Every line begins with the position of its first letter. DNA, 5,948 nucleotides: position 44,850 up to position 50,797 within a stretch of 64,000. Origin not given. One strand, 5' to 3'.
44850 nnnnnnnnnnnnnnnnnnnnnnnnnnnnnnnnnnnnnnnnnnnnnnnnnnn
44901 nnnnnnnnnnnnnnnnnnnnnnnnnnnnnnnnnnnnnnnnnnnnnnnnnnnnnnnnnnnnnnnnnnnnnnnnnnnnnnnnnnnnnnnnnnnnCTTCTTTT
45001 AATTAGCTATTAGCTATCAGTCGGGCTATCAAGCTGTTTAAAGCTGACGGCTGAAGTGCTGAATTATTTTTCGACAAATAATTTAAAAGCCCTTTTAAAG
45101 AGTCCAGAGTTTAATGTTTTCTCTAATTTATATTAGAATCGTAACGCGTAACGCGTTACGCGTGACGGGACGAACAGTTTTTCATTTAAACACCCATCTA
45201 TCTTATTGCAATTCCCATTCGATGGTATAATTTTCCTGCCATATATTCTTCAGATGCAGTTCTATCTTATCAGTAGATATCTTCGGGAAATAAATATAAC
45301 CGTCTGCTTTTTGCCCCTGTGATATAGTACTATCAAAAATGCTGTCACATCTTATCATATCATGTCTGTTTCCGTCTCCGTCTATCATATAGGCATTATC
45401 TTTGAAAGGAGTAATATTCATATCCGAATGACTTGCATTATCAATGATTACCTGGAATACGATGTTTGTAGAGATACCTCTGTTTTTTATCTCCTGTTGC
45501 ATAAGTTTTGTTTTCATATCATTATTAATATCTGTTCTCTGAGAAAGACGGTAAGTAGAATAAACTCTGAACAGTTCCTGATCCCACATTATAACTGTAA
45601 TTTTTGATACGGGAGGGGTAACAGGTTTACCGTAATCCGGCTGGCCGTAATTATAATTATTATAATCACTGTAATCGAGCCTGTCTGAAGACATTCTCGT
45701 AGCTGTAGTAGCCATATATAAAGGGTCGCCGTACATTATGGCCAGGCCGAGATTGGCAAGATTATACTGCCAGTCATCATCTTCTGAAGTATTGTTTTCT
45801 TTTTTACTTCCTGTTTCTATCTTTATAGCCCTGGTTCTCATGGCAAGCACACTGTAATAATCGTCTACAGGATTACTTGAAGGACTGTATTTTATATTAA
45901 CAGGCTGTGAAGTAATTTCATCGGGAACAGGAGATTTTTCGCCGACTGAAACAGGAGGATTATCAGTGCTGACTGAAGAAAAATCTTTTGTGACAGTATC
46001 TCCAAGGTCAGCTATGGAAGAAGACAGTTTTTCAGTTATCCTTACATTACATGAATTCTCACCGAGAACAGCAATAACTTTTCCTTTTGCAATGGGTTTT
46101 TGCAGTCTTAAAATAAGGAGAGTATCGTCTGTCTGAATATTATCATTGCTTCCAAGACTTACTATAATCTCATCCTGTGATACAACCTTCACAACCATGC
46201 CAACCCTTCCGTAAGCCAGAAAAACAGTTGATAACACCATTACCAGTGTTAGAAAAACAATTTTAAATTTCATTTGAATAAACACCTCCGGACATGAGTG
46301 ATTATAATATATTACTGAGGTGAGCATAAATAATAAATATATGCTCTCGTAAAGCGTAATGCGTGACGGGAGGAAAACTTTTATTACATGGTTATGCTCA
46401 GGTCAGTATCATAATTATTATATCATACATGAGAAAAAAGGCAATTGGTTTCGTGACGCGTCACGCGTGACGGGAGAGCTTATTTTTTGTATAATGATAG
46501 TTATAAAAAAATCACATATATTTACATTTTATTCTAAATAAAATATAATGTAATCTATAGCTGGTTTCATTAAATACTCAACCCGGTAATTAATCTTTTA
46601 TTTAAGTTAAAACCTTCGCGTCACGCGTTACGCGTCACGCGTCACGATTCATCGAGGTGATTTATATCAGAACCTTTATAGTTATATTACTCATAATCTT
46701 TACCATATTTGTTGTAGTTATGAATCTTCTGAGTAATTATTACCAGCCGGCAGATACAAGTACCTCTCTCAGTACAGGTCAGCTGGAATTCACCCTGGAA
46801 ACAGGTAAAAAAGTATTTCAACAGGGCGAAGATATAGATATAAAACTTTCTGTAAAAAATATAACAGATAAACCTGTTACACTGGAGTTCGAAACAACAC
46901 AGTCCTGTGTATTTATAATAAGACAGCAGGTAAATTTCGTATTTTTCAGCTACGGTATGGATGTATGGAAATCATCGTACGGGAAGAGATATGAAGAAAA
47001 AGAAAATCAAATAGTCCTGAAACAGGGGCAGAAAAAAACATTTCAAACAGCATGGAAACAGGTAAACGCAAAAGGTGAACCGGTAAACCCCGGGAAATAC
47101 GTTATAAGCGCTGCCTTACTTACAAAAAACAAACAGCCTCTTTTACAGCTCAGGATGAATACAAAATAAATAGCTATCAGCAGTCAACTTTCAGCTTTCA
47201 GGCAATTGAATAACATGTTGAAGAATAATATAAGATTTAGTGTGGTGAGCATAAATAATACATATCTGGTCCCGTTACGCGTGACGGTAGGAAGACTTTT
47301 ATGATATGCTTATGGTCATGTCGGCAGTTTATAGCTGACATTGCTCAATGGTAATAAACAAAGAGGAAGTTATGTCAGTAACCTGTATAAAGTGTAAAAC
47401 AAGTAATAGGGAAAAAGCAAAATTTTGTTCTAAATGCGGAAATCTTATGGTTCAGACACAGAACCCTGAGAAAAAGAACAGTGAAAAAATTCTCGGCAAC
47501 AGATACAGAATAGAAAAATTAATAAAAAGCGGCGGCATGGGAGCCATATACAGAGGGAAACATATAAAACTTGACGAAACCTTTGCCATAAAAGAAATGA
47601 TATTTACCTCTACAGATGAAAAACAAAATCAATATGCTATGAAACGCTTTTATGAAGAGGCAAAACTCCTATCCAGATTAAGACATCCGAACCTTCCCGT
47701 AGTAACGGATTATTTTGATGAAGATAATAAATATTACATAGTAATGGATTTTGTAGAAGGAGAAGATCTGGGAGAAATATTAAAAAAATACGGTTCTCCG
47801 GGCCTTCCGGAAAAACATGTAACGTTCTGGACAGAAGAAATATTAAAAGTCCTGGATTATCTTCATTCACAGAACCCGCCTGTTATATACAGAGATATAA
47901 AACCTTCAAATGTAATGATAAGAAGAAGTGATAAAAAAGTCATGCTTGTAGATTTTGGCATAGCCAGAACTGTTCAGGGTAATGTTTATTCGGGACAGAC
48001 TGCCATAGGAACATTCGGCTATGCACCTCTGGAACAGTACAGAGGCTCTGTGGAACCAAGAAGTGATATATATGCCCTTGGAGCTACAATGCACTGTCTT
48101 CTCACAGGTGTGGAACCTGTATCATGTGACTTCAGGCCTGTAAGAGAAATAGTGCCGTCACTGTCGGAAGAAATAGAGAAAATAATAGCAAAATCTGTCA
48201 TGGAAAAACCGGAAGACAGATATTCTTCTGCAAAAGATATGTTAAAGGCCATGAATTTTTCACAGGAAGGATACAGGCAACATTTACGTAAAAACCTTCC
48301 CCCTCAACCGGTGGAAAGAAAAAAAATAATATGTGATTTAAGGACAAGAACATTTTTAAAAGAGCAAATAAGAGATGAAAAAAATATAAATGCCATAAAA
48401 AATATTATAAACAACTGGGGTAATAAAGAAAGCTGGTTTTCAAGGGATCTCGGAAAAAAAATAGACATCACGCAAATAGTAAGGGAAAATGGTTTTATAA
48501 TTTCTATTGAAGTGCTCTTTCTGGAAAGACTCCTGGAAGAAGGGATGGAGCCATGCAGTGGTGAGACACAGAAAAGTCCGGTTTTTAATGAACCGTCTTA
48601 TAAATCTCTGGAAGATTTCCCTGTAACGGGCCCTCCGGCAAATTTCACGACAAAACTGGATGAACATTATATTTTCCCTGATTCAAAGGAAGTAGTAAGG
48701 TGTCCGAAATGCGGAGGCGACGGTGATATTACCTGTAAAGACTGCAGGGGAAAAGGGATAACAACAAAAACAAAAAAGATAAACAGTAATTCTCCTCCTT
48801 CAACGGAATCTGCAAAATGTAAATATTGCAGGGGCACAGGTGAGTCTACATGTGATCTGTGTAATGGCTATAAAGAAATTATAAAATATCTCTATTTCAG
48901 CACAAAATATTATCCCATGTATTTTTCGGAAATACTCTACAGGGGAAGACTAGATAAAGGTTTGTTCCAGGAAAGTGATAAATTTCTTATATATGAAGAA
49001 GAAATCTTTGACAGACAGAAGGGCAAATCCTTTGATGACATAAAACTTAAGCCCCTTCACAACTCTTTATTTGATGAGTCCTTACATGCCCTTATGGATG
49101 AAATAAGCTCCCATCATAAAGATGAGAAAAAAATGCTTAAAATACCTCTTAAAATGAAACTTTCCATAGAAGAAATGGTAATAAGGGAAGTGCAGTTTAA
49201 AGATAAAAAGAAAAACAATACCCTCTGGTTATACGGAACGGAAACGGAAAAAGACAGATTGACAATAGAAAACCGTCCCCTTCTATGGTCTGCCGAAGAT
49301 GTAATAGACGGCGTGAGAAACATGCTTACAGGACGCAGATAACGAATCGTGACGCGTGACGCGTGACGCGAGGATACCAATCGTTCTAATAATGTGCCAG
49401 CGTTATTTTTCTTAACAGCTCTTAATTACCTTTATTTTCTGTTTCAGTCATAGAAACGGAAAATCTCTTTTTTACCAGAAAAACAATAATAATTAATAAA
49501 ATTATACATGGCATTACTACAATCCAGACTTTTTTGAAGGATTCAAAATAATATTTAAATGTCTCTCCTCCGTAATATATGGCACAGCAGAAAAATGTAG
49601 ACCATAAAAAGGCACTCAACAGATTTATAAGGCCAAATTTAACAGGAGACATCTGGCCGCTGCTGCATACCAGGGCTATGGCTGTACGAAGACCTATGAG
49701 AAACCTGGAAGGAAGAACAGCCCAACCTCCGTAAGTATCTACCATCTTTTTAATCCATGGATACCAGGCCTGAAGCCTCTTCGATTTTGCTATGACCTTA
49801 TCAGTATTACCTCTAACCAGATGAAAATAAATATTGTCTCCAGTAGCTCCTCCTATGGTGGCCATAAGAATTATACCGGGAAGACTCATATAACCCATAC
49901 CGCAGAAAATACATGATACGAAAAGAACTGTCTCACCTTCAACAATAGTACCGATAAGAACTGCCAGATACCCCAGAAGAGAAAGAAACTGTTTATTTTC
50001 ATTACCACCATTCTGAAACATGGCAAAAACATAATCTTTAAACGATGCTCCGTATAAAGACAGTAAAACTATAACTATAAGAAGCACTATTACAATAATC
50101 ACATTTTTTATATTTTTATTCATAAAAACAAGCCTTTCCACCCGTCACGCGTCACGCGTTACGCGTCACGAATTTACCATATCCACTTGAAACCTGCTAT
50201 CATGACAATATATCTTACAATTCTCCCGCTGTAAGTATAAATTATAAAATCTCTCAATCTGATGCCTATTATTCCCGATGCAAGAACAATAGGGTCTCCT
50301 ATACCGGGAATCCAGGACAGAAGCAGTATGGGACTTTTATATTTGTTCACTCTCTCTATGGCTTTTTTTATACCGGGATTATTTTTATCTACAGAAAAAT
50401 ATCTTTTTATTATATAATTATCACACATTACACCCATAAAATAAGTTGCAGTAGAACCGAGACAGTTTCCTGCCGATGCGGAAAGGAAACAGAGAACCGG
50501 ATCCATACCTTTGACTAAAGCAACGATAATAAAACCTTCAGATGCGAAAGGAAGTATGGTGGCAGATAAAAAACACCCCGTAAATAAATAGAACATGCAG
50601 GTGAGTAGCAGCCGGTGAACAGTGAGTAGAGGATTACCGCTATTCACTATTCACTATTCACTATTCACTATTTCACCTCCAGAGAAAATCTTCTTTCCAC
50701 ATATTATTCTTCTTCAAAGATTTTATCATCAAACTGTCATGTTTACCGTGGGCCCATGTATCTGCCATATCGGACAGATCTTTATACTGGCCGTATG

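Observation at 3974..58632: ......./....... heptanucleotide tandem arrays at 13 intergenic sites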

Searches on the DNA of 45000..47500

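Call 70: search_rna_families(source=window, start=45000, end=47500, threshold=evalue, max_evalue=1)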
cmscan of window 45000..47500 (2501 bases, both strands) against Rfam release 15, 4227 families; matches with E-value up to 1: 0.
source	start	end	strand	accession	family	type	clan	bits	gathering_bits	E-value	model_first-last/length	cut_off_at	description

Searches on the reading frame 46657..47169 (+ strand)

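Call 16: search_protein_families(library=pfam, proteins=[window:46657-47169:+])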
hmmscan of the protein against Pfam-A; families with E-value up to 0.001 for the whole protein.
window:46657-47169:+ (170 aa): 2 families
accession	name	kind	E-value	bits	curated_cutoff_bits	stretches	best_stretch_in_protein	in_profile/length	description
PF12690.13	BsuPI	-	5.3e-14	52.4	22.9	1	47-158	1-100/101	Intracellular proteinase inhibitor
PF02752.27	Arrestin_C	-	0.00088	20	27.7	0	40-130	2-82/137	Arrestin (or S-antigen), C-terminal domain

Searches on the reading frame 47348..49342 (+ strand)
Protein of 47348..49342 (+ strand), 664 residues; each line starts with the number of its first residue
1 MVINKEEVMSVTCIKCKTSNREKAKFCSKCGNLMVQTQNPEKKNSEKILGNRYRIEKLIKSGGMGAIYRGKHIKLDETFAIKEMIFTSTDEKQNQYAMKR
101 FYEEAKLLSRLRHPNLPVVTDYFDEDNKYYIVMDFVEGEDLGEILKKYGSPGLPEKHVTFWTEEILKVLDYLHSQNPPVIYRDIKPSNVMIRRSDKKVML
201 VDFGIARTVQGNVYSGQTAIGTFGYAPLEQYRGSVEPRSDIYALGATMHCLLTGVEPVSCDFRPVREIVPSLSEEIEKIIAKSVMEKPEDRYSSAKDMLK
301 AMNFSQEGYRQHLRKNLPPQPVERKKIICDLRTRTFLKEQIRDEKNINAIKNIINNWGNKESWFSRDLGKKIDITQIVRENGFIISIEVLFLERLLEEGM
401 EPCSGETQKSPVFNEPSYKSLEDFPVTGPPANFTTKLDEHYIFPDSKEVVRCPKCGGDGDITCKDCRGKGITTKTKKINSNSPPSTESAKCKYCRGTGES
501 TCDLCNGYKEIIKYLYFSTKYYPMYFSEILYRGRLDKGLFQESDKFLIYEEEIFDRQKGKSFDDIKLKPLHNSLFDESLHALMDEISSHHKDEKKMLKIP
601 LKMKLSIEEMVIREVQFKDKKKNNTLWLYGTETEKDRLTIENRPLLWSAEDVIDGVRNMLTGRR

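Call 13: find_encoding_contigs(protein=window:47348-49342:+, flank=10000, max_places=6)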
Protein window:47348-49342:+ (664 aa): no gene with exactly this product is on record in the collection.

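Call 16: search_protein_families(library=pfam, proteins=[window:47348-49342:+])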
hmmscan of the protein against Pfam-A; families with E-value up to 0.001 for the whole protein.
window:47348-49342:+ (664 aa): 3 families
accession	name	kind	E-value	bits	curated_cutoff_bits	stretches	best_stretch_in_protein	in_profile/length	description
PF00069.31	Pkinase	-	5.8e-42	144.3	31.7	1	53-302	1-243/263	Protein kinase domain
PF07714.23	PK_Tyr_Ser-Thr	-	1.9e-22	80.2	23.1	1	55-300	3-238/258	Protein tyrosine and serine/threonine kinase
PF00684.25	DnaJ_CXXCXGXG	-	4.9e-05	24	32.7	1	452-508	1-64/65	DnaJ central domain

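Call 35: find_homologous_proteins(query=window:47348-49342:+, max_evalue=1e-80)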
Query window:47348-49342:+ (664 aa): 111 proteins with E <= 1e-80 among 8000 candidates.
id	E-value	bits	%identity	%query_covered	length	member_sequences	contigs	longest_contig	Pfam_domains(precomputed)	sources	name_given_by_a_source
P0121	0.0e+0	1395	91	100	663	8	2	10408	PF07714.24,PF00069.32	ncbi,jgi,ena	-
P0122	0.0e+0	1379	91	99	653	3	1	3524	PF07714.24,PF00069.32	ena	-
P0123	0.0e+0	1274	84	99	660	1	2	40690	PF07714.24,PF00069.32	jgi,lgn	jgi:serine/threonine protein kinase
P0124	0.0e+0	1067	70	98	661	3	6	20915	PF07714.24,PF00069.32,PF13240.12,PF00684.26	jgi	-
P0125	2.2e-266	903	60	99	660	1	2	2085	PF07714.24,PF00069.32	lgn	-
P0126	1.5e-126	441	51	41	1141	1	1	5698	PF13414.13,PF12569.15,PF13374.13,PF24575.2,PF07714.24,PF00069.32,PF00515.35,PF04212.25,PF13424.13,PF23233.2,PF07719.24,PF01636.30,PF13174.13,PF25063.1,PF13431.13,PF23914.2,PF13176.13,PF13428.13,PF14559.13,PF13371.13,PF03109.23,PF12895.14,PF21033.5,PF13432.13,PF13181.13,PF01239.29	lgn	-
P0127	2.0e-122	428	56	39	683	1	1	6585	PF13431.13,PF13414.13,PF13176.13,PF13428.13,PF13374.13,PF14559.13,PF07714.24,PF00069.32,PF00515.35,PF03109.23,PF12895.14,PF13424.13,PF13432.13,PF13181.13,PF07719.24,PF01636.30,PF13174.13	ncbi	ncbi:MAG: protein kinase [Candidatus Eremiobacterota bacterium]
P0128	2.6e-119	417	56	39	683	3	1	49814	PF13431.13,PF13414.13,PF13176.13,PF13428.13,PF13374.13,PF14559.13,PF07714.24,PF00069.32,PF13371.13,PF00515.35,PF03109.23,PF12895.14,PF13424.13,PF13432.13,PF13181.13,PF07719.24,PF01636.30,PF13174.13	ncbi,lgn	-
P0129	1.4e-117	412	45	57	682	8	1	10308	PF13431.13,PF09976.16,PF23914.2,PF13414.13,PF13176.13,PF13428.13,PF13374.13,PF14559.13,PF07714.24,PF00069.32,PF13371.13,PF00515.35,PF03109.23,PF12895.14,PF13424.13,PF13432.13,PF13181.13,PF01239.29,PF07719.24,PF01636.30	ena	-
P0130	1.9e-115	405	56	39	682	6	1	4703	PF13431.13,PF23914.2,PF13414.13,PF13176.13,PF13428.13,PF13374.13,PF14559.13,PF24575.2,PF07714.24,PF00069.32,PF13371.13,PF00515.35,PF03109.23,PF12895.14,PF13424.13,PF13432.13,PF13181.13,PF01239.29,PF07719.24,PF01636.30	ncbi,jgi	-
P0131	2.7e-115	404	52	40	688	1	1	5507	PF13431.13,PF13414.13,PF13428.13,PF01163.29,PF14559.13,PF07714.24,PF00069.32,PF13371.13,PF00515.35,PF03109.23,PF13424.13,PF13432.13,PF13181.13,PF01239.29,PF07719.24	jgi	jgi:serine/threonine protein kinase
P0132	8.8e-115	402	53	43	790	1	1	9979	PF25063.1,PF13431.13,PF13414.13,PF13176.13,PF17169.10,PF13428.13,PF13374.13,PF14559.13,PF07714.24,PF00069.32,PF00515.35,PF03109.23,PF04212.25,PF12895.14,PF13424.13,PF13432.13,PF13181.13,PF07719.24,PF13174.13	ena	-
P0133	8.9e-102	360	47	46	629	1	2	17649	PF07714.24,PF00069.32,PF13240.12,PF03109.23,PF01163.29,PF17667.8,PF01636.30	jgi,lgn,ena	jgi:serine/threonine protein kinase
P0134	1.5e-101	359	50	41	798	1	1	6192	PF13431.13,PF13414.13,PF13176.13,PF13428.13,PF13374.13,PF14559.13,PF07714.24,PF00069.32,PF13371.13,PF00515.35,PF12895.14,PF13424.13,PF13432.13,PF13181.13,PF07719.24,PF01636.30,PF13174.13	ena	-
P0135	2.4e-94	335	54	44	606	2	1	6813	PF07714.24,PF00069.32,PF06977.18,PF17170.11,PF01731.27,PF03109.23,PF24684.2,PF01436.28,PF25021.2,PF06739.18,PF08450.19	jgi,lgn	jgi:serine/threonine protein kinase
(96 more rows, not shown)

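Call 36: find_encoding_contigs(protein=P0121, flank=10000, max_places=6)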
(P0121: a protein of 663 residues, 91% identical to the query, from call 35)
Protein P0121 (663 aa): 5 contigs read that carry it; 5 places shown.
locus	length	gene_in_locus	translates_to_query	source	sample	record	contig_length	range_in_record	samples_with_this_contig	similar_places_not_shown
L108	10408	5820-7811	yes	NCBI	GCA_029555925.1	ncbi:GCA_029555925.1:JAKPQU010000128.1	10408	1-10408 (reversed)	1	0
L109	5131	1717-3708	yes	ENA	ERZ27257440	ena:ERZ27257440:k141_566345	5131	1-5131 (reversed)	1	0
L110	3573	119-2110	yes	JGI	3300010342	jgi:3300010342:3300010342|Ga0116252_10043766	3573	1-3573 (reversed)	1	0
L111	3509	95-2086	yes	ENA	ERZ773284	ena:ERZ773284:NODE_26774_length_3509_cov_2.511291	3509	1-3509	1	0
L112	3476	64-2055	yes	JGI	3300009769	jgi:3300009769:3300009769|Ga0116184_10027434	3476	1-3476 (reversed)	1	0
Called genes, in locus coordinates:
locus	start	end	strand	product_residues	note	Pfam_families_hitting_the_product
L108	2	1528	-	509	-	?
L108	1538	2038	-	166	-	-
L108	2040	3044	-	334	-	PF00871:Acetate_kinase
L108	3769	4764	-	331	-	-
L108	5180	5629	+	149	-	PF25929:DUF7974 (faint), PF12690:BsuPI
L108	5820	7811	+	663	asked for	PF00069:Pkinase, PF07714:PK_Tyr_Ser-Thr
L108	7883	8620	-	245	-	-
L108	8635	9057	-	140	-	PF09335:VTT_dom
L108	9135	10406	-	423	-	?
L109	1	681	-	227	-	?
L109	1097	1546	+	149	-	PF25929:DUF7974 (faint), PF12690:BsuPI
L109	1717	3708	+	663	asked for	PF00069:Pkinase, PF07714:PK_Tyr_Ser-Thr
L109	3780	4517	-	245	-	-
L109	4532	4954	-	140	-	PF09335:VTT_dom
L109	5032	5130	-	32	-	?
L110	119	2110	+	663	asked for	PF00069:Pkinase, PF07714:PK_Tyr_Ser-Thr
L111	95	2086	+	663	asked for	PF00069:Pkinase, PF07714:PK_Tyr_Ser-Thr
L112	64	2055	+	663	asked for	PF00069:Pkinase, PF07714:PK_Tyr_Ser-Thr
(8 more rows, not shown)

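Call 37: find_encoding_contigs(protein=P0123, flank=10000, max_places=4)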
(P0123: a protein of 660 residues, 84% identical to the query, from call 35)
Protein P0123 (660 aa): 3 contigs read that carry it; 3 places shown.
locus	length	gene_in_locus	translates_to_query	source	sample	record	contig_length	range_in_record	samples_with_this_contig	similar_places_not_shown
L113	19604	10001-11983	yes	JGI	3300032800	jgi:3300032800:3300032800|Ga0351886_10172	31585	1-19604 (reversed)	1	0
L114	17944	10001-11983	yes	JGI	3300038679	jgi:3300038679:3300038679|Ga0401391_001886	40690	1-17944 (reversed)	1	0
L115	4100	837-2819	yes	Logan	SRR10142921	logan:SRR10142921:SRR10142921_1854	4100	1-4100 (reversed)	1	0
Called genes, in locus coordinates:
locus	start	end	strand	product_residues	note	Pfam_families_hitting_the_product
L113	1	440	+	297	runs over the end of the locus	-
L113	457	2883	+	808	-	-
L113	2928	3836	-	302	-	PF00294:PfkB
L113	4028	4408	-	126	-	PF00072:Response_reg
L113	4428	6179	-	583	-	PF03130:HEAT_PBS (faint), PF11838:ERAP1_C (faint), PF12717:Cnd1 (faint), PF13646:HEAT_2, PF21581:SCD (faint), PF00514:Arm (faint), PF02985:HEAT (faint), PF13646:HEAT_2, +2 more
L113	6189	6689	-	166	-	-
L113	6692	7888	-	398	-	PF00871:Acetate_kinase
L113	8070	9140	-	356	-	-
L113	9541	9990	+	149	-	PF25929:DUF7974 (faint), PF12690:BsuPI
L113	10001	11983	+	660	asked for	PF00069:Pkinase, PF07714:PK_Tyr_Ser-Thr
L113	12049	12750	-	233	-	PF09335:VTT_dom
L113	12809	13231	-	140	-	PF09335:VTT_dom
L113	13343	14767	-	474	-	PF04055:Radical_SAM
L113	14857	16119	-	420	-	PF12704:MacB_PCD, PF02687:FtsX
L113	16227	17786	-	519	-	PF23545:Zn_ribbon_HMPTM, PF04055:Radical_SAM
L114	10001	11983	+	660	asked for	PF00069:Pkinase, PF07714:PK_Tyr_Ser-Thr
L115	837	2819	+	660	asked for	PF00069:Pkinase, PF07714:PK_Tyr_Ser-Thr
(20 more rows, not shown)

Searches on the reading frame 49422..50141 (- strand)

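Call 16: search_protein_families(library=pfam, proteins=[window:49422-50141:-])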
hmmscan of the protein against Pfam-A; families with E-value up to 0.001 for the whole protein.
window:49422-50141:- (239 aa): 1 family
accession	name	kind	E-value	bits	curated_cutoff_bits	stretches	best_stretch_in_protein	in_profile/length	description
PF09335.16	VTT_dom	-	5.9e-10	40.1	33.9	1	77-189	11-122/123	VTT domain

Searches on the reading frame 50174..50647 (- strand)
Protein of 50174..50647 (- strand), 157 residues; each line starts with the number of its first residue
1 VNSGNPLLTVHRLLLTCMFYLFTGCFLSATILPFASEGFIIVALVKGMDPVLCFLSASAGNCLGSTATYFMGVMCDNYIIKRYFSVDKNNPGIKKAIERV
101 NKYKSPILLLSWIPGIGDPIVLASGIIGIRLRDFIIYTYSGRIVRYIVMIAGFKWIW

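Call 16: search_protein_families(library=pfam, proteins=[window:50174-50647:-])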
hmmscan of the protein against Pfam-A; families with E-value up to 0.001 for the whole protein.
window:50174-50647:- (157 aa): 1 family
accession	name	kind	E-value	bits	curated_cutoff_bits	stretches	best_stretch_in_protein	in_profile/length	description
PF09335.16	VTT_dom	-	7.2e-13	49.5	33.9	1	40-150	6-118/123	VTT domain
